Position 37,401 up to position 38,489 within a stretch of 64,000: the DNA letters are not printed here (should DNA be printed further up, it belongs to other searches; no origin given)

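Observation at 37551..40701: Heliorhodopsin gene ending a six-gene membrane operon with a cytochrome b5-like heme protein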

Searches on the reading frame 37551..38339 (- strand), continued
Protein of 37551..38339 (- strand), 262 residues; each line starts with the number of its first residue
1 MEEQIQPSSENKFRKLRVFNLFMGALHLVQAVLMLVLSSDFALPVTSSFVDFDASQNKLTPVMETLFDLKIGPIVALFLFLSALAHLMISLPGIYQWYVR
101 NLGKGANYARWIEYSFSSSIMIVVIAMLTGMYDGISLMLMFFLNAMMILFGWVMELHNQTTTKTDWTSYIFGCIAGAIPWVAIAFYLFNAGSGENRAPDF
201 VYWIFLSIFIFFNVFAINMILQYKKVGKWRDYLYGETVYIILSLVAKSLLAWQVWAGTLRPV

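Call 34: search_solved_structures(query=window:37551-38339:-, show_alignments=4, max_evalue=1e-50)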
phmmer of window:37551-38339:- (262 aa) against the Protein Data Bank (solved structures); distinct sequences matched with E-value up to 1e-50: 5.
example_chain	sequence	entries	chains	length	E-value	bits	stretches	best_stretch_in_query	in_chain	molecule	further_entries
6is6_A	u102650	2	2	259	3.1e-88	298.8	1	9-262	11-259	heliorhodopsin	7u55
7clj_A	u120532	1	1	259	8.2e-88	297.5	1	9-262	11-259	heliorhodopsin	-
9ljj_A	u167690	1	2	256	7.1e-64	219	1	12-261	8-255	Heliorhodopsin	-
6su3_X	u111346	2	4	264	7.9e-64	218.9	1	12-261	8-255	48C12 heliorhodopsin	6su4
6uh3_A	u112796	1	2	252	5.4e-63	216.1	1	12-259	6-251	Heliorhodopsin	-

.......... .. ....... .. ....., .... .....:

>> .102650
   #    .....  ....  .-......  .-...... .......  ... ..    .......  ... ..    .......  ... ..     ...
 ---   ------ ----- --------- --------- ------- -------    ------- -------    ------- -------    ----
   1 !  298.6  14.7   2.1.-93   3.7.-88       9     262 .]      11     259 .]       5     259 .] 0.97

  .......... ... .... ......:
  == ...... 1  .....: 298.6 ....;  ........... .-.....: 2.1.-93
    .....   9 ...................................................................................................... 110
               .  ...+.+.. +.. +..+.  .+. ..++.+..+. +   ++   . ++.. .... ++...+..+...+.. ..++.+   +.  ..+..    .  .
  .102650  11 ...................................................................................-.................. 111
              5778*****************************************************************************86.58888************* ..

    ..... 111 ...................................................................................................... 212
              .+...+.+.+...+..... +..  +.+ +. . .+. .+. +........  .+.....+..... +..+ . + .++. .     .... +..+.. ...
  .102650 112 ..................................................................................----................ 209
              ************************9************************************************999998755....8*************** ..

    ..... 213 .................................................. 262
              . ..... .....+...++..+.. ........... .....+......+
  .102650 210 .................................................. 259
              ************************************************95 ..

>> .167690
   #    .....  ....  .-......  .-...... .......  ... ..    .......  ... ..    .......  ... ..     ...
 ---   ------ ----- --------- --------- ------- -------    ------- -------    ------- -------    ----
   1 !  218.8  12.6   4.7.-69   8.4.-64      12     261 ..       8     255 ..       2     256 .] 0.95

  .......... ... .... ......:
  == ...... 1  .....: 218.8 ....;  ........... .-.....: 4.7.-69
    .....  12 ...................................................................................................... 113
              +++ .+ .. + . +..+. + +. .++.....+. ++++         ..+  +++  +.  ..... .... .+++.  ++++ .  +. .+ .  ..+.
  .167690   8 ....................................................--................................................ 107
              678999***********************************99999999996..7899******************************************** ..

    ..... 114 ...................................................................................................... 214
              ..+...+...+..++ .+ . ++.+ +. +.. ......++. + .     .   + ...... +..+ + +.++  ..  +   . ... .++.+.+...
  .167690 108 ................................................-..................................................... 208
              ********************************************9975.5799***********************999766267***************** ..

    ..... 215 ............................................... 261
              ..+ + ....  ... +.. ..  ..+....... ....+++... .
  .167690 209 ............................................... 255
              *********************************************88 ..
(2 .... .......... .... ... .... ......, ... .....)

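Call 35: list_cluster_members(proteins=[P0001, P0121, P0126, P0003])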
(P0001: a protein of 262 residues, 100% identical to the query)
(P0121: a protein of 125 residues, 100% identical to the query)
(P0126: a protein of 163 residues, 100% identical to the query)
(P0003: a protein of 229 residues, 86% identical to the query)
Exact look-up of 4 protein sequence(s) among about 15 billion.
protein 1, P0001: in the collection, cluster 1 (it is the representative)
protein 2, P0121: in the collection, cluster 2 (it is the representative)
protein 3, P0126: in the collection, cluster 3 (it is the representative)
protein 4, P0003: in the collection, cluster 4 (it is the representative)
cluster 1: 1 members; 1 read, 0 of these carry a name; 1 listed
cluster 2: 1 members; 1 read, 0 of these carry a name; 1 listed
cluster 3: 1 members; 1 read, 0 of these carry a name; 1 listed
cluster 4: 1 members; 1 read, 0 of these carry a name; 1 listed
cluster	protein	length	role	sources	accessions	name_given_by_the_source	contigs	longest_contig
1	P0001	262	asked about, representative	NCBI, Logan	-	-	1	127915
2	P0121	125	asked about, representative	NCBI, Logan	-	-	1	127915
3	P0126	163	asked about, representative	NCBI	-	-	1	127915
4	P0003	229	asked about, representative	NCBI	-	-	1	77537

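Call 60: find_encoding_contigs(protein=P0002, flank=5000, max_places=2)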
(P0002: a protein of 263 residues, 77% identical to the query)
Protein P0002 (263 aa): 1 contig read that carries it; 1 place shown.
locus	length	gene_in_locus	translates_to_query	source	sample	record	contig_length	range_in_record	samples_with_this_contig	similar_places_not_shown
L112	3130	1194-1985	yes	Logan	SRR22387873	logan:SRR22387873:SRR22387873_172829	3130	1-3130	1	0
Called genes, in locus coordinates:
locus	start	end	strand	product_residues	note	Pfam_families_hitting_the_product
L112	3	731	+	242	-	?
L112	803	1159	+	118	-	-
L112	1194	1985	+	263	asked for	PF18761:Heliorhodopsin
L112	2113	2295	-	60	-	-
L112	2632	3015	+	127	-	PF20586:DUF6788 (weak), PF21956:DUF6922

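Call 61: find_encoding_contigs(protein=P0016, flank=8000, max_places=2)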
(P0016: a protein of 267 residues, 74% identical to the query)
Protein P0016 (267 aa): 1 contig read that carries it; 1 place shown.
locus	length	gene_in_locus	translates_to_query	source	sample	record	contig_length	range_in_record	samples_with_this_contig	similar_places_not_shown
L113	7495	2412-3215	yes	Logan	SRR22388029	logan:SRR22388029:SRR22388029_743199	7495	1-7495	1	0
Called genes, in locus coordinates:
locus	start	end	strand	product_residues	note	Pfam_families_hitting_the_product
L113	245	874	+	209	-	PF18933:PsbP_2 (faint), PF01789:PsbP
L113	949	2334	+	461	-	PF01011:PQQ (faint), PF25293:Beta-prop_EMC1_N (faint), PF13570:Beta-prop_ACSF4, PF07774:EMC1_C (faint), PF13360:PQQ_2, PF13570:Beta-prop_ACSF4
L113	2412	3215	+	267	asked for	PF18761:Heliorhodopsin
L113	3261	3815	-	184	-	-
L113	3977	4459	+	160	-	-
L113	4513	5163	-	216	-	PF01066:CDP-OH_P_transf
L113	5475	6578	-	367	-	PF03279:Lip_A_acyltrans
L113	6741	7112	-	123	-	-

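Call 62: find_encoding_contigs(protein=P0005, flank=8000, max_places=2)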
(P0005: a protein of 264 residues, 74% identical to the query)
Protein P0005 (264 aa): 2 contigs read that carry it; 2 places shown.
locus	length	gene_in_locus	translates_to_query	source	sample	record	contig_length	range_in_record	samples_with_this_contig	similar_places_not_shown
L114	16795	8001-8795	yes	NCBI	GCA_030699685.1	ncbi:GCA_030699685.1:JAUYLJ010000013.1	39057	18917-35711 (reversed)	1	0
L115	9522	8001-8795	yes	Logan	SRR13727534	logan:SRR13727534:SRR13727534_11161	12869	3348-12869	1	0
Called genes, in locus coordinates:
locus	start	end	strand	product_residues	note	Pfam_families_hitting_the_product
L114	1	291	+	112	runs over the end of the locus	-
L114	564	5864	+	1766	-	PF13205:Big_5 (weak), PF07703:A2M_BRD, PF07591:PT-HINT, PF14623:Vint (weak), PF00207:A2M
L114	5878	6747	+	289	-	PF01875:Memo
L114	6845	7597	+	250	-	PF13489:Methyltransf_23, PF05175:MTS (weak), PF08241:Methyltransf_11, PF08242:Methyltransf_12, PF13649:Methyltransf_25, PF13847:Methyltransf_31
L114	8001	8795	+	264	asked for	PF18761:Heliorhodopsin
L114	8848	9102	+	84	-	-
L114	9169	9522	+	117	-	-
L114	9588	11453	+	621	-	PF00456:Transketolase_N, PF13292:DXP_synthase_N, PF00676:E1_dh, PF02779:Transket_pyr, PF02780:Transketolase_C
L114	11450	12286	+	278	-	PF00923:TAL_FSA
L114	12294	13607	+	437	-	PF00342:PGI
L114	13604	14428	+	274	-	PF00480:ROK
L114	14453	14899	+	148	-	PF02502:LacAB_rpiB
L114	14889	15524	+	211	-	PF00834:Ribul_P_3_epim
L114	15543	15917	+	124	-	PF01641:SelR, PF24046:At4g08330 (faint)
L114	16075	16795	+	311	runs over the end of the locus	PF13354:Beta-lactamase2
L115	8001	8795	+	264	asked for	PF18761:Heliorhodopsin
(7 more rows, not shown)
